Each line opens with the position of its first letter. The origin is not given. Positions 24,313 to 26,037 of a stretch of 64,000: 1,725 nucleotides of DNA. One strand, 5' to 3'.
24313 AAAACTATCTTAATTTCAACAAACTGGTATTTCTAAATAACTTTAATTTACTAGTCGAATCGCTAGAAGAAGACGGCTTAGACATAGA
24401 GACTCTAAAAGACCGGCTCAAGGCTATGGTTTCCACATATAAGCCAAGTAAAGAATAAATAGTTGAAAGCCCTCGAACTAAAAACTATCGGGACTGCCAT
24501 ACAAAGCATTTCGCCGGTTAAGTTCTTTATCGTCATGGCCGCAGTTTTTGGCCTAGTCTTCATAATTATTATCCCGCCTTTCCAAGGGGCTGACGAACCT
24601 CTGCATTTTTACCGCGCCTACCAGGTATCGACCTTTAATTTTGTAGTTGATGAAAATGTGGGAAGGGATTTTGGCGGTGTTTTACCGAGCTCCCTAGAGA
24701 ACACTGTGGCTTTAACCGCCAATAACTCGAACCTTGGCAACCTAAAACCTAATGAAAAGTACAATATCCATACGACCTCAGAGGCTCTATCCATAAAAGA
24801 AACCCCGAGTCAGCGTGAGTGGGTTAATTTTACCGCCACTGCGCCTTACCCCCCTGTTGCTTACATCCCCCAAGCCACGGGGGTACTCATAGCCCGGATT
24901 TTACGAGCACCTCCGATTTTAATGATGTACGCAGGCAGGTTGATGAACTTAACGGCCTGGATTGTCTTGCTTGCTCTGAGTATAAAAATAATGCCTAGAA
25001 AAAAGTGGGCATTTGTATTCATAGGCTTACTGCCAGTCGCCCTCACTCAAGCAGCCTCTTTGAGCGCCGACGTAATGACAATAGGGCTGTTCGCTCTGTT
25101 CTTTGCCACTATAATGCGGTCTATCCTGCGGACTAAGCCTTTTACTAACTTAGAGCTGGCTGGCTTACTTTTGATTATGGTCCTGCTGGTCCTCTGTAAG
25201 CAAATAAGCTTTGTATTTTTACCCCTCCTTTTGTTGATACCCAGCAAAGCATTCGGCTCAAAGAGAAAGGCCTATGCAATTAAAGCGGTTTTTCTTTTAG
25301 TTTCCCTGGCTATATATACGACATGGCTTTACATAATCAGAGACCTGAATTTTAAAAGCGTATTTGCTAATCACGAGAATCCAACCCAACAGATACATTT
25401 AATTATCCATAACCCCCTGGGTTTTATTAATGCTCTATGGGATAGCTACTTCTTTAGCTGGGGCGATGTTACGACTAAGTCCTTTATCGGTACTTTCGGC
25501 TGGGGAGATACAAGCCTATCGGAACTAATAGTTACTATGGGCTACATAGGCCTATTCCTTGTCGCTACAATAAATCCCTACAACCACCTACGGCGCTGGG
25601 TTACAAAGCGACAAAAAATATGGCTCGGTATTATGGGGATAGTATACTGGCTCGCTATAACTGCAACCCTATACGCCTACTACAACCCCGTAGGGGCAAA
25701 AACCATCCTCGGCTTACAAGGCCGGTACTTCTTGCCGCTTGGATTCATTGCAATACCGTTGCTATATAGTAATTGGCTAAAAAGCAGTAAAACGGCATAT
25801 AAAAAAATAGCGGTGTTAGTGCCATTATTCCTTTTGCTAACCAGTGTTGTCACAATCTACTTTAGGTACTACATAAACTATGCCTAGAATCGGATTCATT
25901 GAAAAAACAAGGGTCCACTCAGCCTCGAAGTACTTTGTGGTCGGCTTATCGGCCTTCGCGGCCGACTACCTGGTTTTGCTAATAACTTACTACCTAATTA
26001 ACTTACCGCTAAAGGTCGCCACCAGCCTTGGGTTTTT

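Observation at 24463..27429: Second side-chain decoration module resembling streptococcal GacI/GacJ/GacK/GacL logic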

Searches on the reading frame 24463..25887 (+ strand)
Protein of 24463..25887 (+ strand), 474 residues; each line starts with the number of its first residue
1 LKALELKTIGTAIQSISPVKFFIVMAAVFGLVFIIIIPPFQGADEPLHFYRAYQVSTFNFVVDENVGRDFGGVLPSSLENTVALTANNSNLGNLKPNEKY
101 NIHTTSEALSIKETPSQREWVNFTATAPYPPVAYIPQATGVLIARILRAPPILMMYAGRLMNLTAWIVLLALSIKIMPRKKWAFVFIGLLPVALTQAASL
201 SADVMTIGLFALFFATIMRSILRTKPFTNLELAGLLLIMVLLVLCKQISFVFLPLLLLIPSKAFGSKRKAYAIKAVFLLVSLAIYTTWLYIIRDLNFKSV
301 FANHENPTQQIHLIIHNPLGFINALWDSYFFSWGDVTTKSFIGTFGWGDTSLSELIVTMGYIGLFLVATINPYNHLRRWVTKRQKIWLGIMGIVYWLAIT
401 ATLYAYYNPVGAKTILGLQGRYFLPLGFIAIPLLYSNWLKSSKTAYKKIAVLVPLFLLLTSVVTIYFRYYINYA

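Call 3: search_protein_families(library=pfam, proteins=[window:24463-25887:+], max_evalue=0.01)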
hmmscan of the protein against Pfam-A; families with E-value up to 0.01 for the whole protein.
window:24463-25887:+ (474 aa): 1 family
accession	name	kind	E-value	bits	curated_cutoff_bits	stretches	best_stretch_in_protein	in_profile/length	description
PF09913.15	DUF2142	-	6.5e-59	200.1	30.1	1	29-426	3-391/395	Predicted membrane protein (DUF2142)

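Call 4: search_protein_families(library=ncbifam, proteins=[window:24463-25887:+], max_evalue=0.01)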
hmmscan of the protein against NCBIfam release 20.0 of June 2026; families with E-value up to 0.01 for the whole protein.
window:24463-25887:+ (474 aa): 0 families

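Call 13: search_solved_structures(query=window:24463-25887:+, max_evalue=1)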
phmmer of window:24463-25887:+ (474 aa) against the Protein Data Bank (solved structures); distinct sequences matched with E-value up to 1: 1.
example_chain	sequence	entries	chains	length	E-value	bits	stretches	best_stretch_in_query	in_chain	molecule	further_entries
8k0f_C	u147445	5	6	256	0.35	13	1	19-93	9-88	Peptidyl-prolyl cis-trans isomerase B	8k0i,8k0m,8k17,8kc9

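Call 31: find_homologous_proteins(query=window:24463-25887:+, max_evalue=0.00001)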
Query window:24463-25887:+ (474 aa): 176 proteins with E <= 0.00001 among 8000 candidates; the best 120 are listed.
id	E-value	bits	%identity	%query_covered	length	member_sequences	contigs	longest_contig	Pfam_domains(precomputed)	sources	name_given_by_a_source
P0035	1.6e-293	992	100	95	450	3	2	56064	PF09913.16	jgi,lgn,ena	-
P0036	2.7e-186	638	60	96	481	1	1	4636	PF09913.16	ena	-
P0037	8.8e-180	617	57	99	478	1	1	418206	PF09913.16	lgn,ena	-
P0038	2.5e-179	615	59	98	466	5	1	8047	PF09913.16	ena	-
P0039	5.2e-175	601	57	99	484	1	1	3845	PF09913.16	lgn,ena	-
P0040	1.7e-170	586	55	97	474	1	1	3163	PF09913.16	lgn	-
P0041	6.2e-149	515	51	100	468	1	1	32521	PF09913.16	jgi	jgi:uncharacterized membrane protein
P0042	2.7e-147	510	50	97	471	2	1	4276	PF09913.16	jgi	jgi:uncharacterized membrane protein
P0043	2.6e-146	506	49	97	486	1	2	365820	PF09913.16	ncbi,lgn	-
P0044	7.1e-146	505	50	100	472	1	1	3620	PF09913.16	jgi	jgi:uncharacterized membrane protein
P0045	7.3e-146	505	52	98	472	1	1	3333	PF09913.16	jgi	jgi:uncharacterized membrane protein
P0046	1.0e-144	501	51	98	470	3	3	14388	PF09913.16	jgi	jgi:uncharacterized membrane protein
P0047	1.3e-143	497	51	97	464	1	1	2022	PF09913.16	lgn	-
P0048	7.1e-143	495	50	97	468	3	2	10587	PF09913.16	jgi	jgi:uncharacterized membrane protein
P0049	1.4e-138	481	47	100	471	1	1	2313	PF09913.16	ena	-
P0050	2.3e-136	474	48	97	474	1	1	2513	PF09913.16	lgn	-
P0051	4.3e-136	473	49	97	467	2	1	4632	PF09913.16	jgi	jgi:uncharacterized membrane protein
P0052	5.2e-135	469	48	96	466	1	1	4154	PF09913.16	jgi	jgi:uncharacterized membrane protein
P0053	2.5e-134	467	47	99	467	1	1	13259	PF09913.16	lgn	-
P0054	5.5e-134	466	48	97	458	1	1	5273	PF09913.16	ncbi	-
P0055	8.1e-134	465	47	97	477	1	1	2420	PF09913.16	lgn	-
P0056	9.7e-132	458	49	97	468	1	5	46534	PF09913.16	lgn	-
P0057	1.2e-131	458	48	100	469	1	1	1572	PF09913.16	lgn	-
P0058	2.8e-131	457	48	97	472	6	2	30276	PF09913.16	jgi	jgi:uncharacterized membrane protein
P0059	9.8e-130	452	48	99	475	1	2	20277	PF09913.16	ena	-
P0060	1.4e-129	451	47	99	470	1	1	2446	PF09913.16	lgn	-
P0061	1.5e-128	448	45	99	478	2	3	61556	PF09913.16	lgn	-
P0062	5.3e-128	446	47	97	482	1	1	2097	PF09913.16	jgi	jgi:uncharacterized membrane protein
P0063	1.4e-127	445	49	95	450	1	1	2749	PF09913.16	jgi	jgi:uncharacterized membrane protein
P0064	2.3e-126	441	45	98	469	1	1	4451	PF09913.16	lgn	-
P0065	1.6e-125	438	45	99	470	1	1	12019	PF09913.16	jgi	jgi:uncharacterized membrane protein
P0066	8.1e-125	435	48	99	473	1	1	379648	PF09913.16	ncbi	-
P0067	1.1e-124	435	45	98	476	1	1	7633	PF09913.16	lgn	-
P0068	2.2e-124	434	47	96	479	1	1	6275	PF09913.16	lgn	-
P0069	2.2e-123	431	46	99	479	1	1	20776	PF09913.16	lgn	-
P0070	3.9e-122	427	47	93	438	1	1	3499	PF09913.16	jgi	jgi:uncharacterized membrane protein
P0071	8.7e-122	425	46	97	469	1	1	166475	PF09913.16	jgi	jgi:uncharacterized membrane protein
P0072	1.1e-121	425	48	92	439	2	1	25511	PF09913.16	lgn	-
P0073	1.7e-120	421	45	96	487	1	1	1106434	PF09913.16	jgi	jgi:uncharacterized membrane protein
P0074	4.6e-120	420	43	98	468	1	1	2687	PF09913.16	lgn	-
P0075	5.3e-120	420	44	99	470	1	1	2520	PF09913.16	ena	-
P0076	5.8e-120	419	44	98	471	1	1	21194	PF09913.16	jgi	-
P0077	6.7e-120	419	44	97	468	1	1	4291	PF09913.16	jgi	jgi:uncharacterized membrane protein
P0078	2.3e-119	417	44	97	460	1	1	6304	PF09913.16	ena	-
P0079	2.4e-119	417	46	98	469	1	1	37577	PF09913.16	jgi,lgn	-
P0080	1.4e-118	415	48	97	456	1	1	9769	PF09913.16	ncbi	-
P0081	1.2e-117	412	45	95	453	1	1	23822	PF09913.16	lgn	-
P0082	3.6e-117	410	43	97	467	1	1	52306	PF09913.16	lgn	-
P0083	9.9e-115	402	44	97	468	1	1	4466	PF09913.16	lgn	-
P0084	3.7e-114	400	42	98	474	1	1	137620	PF09913.16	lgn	-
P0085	9.2e-114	399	41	100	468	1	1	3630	PF09913.16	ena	-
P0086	1.3e-112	395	41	97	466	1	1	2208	PF09913.16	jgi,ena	-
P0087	1.4e-109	385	42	97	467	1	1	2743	PF09913.16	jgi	jgi:uncharacterized membrane protein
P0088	3.3e-109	384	42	97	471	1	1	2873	PF09913.16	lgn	-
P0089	1.8e-108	382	43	96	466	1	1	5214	PF09913.16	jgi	jgi:uncharacterized membrane protein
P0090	7.6e-108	380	41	97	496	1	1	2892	PF09913.16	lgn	-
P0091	9.6e-107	376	42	95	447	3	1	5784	PF09913.16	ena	-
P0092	6.6e-56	208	31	97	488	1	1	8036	PF09913.16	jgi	jgi:uncharacterized membrane protein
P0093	3.1e-55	206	34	95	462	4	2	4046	PF09913.16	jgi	jgi:uncharacterized membrane protein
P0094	9.5e-55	204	32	97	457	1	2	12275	PF09913.16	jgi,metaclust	metaclust:\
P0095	1.1e-53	201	32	99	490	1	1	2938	PF09913.16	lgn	-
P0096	1.5e-53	200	31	91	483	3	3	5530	PF09913.16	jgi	jgi:uncharacterized membrane protein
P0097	8.4e-53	198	33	86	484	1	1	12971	PF09913.16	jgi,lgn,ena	-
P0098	3.9e-52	196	30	96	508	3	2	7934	PF09913.16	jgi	jgi:uncharacterized membrane protein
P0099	4.0e-52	196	34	98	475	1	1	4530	PF09913.16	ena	-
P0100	2.2e-50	190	33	86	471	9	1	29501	PF09913.16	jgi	jgi:uncharacterized membrane protein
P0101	2.9e-50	190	33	92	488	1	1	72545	PF09913.16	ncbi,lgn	-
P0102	5.1e-50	189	33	86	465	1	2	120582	PF09913.16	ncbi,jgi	ncbi:MAG: DUF2142 domain-containing protein [Tepidisphaeraceae bacterium]|jgi:uncharacterized membra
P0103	6.0e-50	189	33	86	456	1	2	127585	PF09913.16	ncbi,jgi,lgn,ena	ncbi:MAG: DUF2142 domain-containing protein [Candidatus Saccharibacteria bacterium]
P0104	4.6e-48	182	31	91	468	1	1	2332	PF09913.16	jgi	jgi:uncharacterized membrane protein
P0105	1.0e-47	181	32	86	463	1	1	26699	PF09913.16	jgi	jgi:uncharacterized membrane protein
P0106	3.2e-47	180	32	86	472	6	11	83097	PF09913.16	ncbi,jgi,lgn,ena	ncbi:MAG: DUF2142 domain-containing protein [Tepidisphaeraceae bacterium]|jgi:uncharacterized membra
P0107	9.8e-47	178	31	96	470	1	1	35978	PF09913.16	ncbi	-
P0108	1.2e-46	178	30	96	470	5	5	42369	PF09913.16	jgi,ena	-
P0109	1.7e-46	177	33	88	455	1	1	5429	PF09913.16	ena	-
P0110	2.9e-46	177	31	96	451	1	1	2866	PF09913.16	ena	-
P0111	3.4e-46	176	32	88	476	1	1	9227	PF09913.16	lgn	-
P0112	5.7e-46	176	31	86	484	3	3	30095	PF09913.16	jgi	jgi:uncharacterized membrane protein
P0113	8.4e-46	175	32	89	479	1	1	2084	PF09913.16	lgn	-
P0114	1.8e-45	174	29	96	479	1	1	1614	PF09913.16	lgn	-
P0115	2.2e-45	174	32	86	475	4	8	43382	PF09913.16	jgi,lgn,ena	jgi:uncharacterized membrane protein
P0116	6.3e-45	172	31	96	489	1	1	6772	PF09913.16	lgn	-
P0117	1.9e-44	171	30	96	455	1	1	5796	PF09913.16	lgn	-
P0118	3.7e-44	170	32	89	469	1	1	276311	PF09913.16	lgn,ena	-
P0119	4.7e-44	169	30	97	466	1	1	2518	PF09913.16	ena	-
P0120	2.3e-43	167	30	95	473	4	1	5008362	PF09913.16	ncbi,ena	-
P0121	1.3e-42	164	28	99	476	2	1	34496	PF09913.16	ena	-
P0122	6.2e-42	162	31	91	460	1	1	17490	PF09913.16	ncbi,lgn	-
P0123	7.5e-42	162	29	96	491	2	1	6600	PF09913.16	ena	-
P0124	1.1e-41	161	31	90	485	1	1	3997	PF09913.16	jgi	jgi:uncharacterized membrane protein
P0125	6.4e-41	159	30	96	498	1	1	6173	PF09913.16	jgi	jgi:uncharacterized membrane protein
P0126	2.8e-40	157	31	92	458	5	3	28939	PF09913.16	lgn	-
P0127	1.5e-39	154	33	89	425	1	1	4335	PF09913.16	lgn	-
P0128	2.0e-39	154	29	93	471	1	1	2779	PF09913.16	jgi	jgi:uncharacterized membrane protein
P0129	2.7e-39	154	30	93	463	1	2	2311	PF09913.16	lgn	-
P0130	3.6e-39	153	30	87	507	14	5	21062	PF09913.16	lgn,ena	-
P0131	7.1e-38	149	30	84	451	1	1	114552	PF09913.16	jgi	jgi:uncharacterized membrane protein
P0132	1.9e-37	147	29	88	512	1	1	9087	PF09913.16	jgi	jgi:uncharacterized membrane protein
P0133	5.2e-37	146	29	92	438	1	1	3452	PF09913.16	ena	-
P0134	6.2e-37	146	33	68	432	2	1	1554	PF09913.16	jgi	-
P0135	8.5e-37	145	30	86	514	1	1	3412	PF09913.16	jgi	jgi:uncharacterized membrane protein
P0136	8.9e-36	142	26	86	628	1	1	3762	PF09913.16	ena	-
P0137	1.2e-35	142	31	84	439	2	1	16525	PF09913.16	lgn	-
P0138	1.4e-35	141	31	95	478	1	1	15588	PF09913.16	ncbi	-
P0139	2.6e-35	140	26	85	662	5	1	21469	PF09913.16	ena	-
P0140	3.7e-35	140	26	94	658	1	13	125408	PF09913.16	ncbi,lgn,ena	-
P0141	1.0e-34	138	29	89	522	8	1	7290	PF09913.16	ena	-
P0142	1.1e-34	138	26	86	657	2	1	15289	PF09913.16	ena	-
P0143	1.3e-34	138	28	91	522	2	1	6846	PF09913.16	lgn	-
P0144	1.7e-34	138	26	94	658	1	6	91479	PF09913.16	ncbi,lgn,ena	-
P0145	2.6e-34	137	31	86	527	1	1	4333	PF09913.16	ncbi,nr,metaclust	ncbi:hypothetical protein AYO40_06365 [Planctomycetaceae bacterium SCGC AG-212-D15]|nr:hypothetical 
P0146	2.7e-34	137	29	85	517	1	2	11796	PF09913.16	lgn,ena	-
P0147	3.3e-34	137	28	95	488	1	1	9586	PF09913.16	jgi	jgi:uncharacterized membrane protein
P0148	1.0e-33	135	25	96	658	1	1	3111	PF09913.16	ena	-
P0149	1.6e-33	135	25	96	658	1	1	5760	PF09913.16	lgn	-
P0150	1.6e-33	134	25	96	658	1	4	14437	PF09913.16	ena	-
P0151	1.7e-33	134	27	85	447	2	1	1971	PF09913.16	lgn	-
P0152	1.8e-33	134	25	96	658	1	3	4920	PF09913.16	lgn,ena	-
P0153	2.1e-33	134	25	96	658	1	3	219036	PF09913.16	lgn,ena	-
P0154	2.3e-33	134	25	96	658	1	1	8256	PF09913.16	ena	-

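Call 44: find_encoding_contigs(protein=P0073, flank=6000, max_places=1)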
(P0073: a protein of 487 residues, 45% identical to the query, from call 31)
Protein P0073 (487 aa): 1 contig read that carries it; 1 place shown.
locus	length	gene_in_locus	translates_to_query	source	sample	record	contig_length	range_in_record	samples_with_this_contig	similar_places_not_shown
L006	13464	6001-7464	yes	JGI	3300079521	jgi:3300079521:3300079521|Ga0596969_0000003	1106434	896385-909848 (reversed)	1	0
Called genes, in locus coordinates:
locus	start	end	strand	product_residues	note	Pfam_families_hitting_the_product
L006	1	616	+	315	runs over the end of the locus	PF01073:3Beta_HSD, PF01370:Epimerase, PF02719:Polysacc_synt_2, PF04321:RmlD_sub_bind, PF05368:NmrA, PF13460:NAD_binding_10, PF16363:GDP_Man_Dehyd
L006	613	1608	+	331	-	PF00535:Glycos_transf_2, PF10111:Glyco_tranf_2_2, PF13641:Glyco_tranf_2_3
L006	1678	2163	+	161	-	-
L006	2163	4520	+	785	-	-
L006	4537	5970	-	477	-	PF09913:DUF2142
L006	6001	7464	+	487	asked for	PF09913:DUF2142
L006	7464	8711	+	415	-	-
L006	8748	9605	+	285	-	PF01370:Epimerase, PF04321:RmlD_sub_bind, PF07993:NAD_binding_4 (faint), PF16363:GDP_Man_Dehyd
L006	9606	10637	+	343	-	PF01501:Glyco_transf_8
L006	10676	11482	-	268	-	PF00535:Glycos_transf_2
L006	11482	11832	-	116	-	-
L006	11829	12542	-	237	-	PF13641:Glyco_tranf_2_3 (weak), PF00535:Glycos_transf_2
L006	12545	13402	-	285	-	PF00483:NTP_transferase, PF12804:NTP_transf_3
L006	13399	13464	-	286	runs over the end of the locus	PF01370:Epimerase, PF04321:RmlD_sub_bind, PF16363:GDP_Man_Dehyd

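Call 45: find_encoding_contigs(protein=P0102, flank=6000, max_places=1)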
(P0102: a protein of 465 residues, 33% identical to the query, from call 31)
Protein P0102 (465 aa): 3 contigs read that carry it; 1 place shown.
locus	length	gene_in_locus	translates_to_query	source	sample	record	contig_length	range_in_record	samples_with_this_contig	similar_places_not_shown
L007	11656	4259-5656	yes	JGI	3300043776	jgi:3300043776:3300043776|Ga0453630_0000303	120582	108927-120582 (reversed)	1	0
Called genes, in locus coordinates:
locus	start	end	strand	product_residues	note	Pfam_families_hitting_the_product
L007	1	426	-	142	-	?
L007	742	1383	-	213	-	PF02558:ApbA (faint), PF03446:NAD_binding_2 (weak), PF03807:F420_oxidored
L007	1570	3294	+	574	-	PF00474:SSF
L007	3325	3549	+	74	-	-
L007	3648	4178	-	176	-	-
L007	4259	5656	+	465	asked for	PF09913:DUF2142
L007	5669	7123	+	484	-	PF13489:Methyltransf_23, PF07021:MetW (weak), PF08241:Methyltransf_11, PF08242:Methyltransf_12, PF13649:Methyltransf_25, PF13847:Methyltransf_31, PF00535:Glycos_transf_2, PF13641:Glyco_tranf_2_3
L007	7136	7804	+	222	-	PF01209:Ubie_methyltran (weak), PF13489:Methyltransf_23, PF13649:Methyltransf_25, PF13847:Methyltransf_31, PF08241:Methyltransf_11, PF08242:Methyltransf_12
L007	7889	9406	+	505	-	PF13493:DUF4118, PF00989:PAS, PF08448:PAS_4, PF13188:PAS_8 (weak), PF13426:PAS_9, PF07730:HisKA_3, PF02518:HATPase_c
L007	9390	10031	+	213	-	PF00072:Response_reg, PF00196:GerE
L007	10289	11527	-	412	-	PF08486:SpoIID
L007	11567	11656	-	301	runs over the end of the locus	PF13371:TPR_9 (faint), PF13424:TPR_12 (faint), PF00515:TPR_1 (weak), PF12895:ANAPC3 (weak), PF14559:TPR_19 (weak), PF07719:TPR_2 (weak), PF03118:RNA_pol_A_CTD, PF03118:RNA_pol_A_CTD, +8 more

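Call 46: find_encoding_contigs(protein=P0120, flank=6000, max_places=1)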
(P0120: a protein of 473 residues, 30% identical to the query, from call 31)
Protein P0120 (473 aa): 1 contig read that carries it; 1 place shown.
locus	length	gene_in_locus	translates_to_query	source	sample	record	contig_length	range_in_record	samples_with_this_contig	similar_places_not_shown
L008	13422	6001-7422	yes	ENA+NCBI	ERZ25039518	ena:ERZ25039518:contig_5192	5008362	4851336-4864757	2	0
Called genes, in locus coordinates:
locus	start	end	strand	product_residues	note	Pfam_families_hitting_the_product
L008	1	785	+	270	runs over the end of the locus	PF14237:GYF_2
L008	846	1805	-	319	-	PF10502:Peptidase_S26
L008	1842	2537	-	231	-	PF09335:VTT_dom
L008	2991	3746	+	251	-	PF02861:Clp_N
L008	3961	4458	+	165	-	PF17871:AAA_lid_9, PF02151:UVR (weak)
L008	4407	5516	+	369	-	PF00158:Sigma54_activat (weak), PF07724:AAA_2, PF00004:AAA, PF07728:AAA_5, PF10431:ClpB_D2-small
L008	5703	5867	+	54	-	PF11752:DUF3309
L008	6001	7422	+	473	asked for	PF09913:DUF2142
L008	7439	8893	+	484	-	PF13489:Methyltransf_23, PF07021:MetW (weak), PF08241:Methyltransf_11, PF08242:Methyltransf_12, PF13649:Methyltransf_25, PF13847:Methyltransf_31, PF00535:Glycos_transf_2, PF13641:Glyco_tranf_2_3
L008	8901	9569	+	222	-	PF01209:Ubie_methyltran (weak), PF02353:CMAS (weak), PF13489:Methyltransf_23, PF13847:Methyltransf_31, PF08241:Methyltransf_11, PF08242:Methyltransf_12, PF13649:Methyltransf_25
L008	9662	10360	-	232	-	PF00970:FAD_binding_6 (weak), PF08021:FAD_binding_9, PF04954:SIP (weak)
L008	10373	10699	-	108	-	PF12840:HTH_20, PF01022:HTH_5 (weak)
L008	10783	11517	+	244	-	PF00106:adh_short, PF08659:KR, PF23441:SDR, PF13561:adh_short_C2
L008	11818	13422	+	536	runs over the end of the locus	PF14240:YHYH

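Call 47: predict_structure(alignment_id=A2)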
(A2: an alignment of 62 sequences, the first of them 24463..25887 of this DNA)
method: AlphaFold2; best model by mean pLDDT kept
length: 474 residues; sequences in the alignment: 62
mean_pLDDT: 95.0   pTM: 0.94
mean pLDDT of the five models: 95.0, 94.7, 94.6, 94.3, 94.2
residues with pLDDT >= 90: 426; 70-90: 39; 50-70: 8; < 50: 1
segments of 3 or more residues with pLDDT < 50: none
pLDDT, mean of each block of 10 residues (from residue 1): 81 94 99 97 95 98 93 97 82 83 96 97 94 98 98 99 99 98 98 98 98 99 97 98 97 98 98 98 97 85 85 96 96 93 93 97 98 91 98 97 94 94 98 95 96 98 97 73
secondary structure, 60 per line:
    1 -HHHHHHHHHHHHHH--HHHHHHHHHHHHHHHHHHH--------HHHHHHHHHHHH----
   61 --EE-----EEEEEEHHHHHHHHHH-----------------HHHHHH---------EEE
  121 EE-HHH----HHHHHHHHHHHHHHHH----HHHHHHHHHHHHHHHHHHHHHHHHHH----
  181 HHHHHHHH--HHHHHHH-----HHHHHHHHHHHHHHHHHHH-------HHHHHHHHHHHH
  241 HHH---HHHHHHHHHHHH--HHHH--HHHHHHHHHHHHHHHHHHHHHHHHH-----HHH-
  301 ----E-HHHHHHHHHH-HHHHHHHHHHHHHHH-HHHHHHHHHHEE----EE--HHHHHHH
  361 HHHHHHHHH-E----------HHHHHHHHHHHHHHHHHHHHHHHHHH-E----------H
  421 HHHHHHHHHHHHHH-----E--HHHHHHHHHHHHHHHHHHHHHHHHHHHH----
elements in order: H2-15 H18-36 H45-56 E70-75 H76-85 H103-108 E118-122 H131-146 H151-176 H181-188 H191-197 H203-221 H229-243 H247-258 H261-264 H267-291 H307-316 H318-332 H334-343 H354-369 H382-407 H420-434 H443-470

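Call 50: fold_search(model_id=the predicted structure, library=pdb)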
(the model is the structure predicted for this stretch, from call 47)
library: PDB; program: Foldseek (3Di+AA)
matches with E <= 10: 221; with E <= 0.001: 0
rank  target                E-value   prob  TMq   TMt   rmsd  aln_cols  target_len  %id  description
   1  5gmy_A                2.1e-03  1.00  0.39  0.24  15.6       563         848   12  Crystal structure of the Archaeoglobus fulgidus oligosaccharyltransferase (O29867_ARCFU) tethered with an acceptor pep (released 2017-02-01)
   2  9i5k_A                3.1e-03  1.00  0.45  0.43  11.2       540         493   11  Structure of the Chaetomium thermophilum Pmt4 homodimer (C2 symmetry) (released 2025-12-24)
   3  3waj                  3.1e-03  1.00  0.39  0.26  14.9       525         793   12  Crystal structure of the Archaeoglobus fulgidus oligosaccharyltransferase (O29867_ARCFU) complex with Zn and sulfate (released 2013-10-30)
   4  8pn9_A                3.4e-03  1.00  0.38  0.30  15.3       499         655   12  Structure of human oligosaccharyltransferase OST-A complex bound to NGI-1 (released 2024-05-08)
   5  9s6t_A                5.5e-03  1.00  0.41  0.41  10.1       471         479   12  Ternary cryo-EM structure of chicken ALG12 with Dol25-PP-GlcNAc2Man7, Dol25-P-Man, and Fab (released 2026-03-18)
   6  5ezm                  7.2e-03  0.99  0.33  0.30  15.3       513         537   12  Crystal Structure of ArnT from Cupriavidus metallidurans in the apo state (released 2016-02-17)
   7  9n9j_I                9.0e-03  0.99  0.37  0.27  15.6       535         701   12  Structure of a GRP94 folding intermediate engaged with a CCDC134- and FKBP11-bound secretory translocon (released 2025-11-19)
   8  8age_A                9.8e-03  0.95  0.30  0.24  14.4       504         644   11  Structure of yeast oligosaccharylransferase complex with acceptor peptide bound (released 2022-12-07)
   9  3rce_A                1.4e-02  0.95  0.30  0.23  13.9       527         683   11  Bacterial oligosaccharyltransferase PglB (released 2011-06-15)
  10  6p25_A                1.5e-02  0.98  0.27  0.19  11.2       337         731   12  Structure of S. cerevisiae protein O-mannosyltransferase Pmt1-Pmt2 complex bound to the sugar donor and a peptide acce (released 2019-07-10)
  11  8b6l_I                2.5e-02  0.96  0.37  0.27  15.7       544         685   11  Subtomogram average of the human Sec61-TRAP-OSTA-translocon (released 2022-12-07)
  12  5ogl_A                2.9e-02  0.96  0.36  0.26  15.5       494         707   13  Structure of bacterial oligosaccharyltransferase PglB in complex with an acceptor peptide and an lipid-linked oligosac (released 2017-10-25)
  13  9e61_B                6.1e-02  0.97  0.29  0.20   9.8       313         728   13  Cryo-EM structure of Saccharomyces cerevisiae Pmt4 apo form (released 2025-10-15)
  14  9s6r_A                8.7e-02  0.85  0.28  0.33  14.8       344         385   12  Ternary cryo-EM structure of yeast ALG3 with Dol25-PP-GlcNAc2Man5, Dol25-P-Man, and Fab (released 2026-03-18)
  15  9dm5                  9.5e-02  0.33  0.21  0.24  18.7       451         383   13  Product-Bound mannosyltransferase PimE (released 2025-06-25)
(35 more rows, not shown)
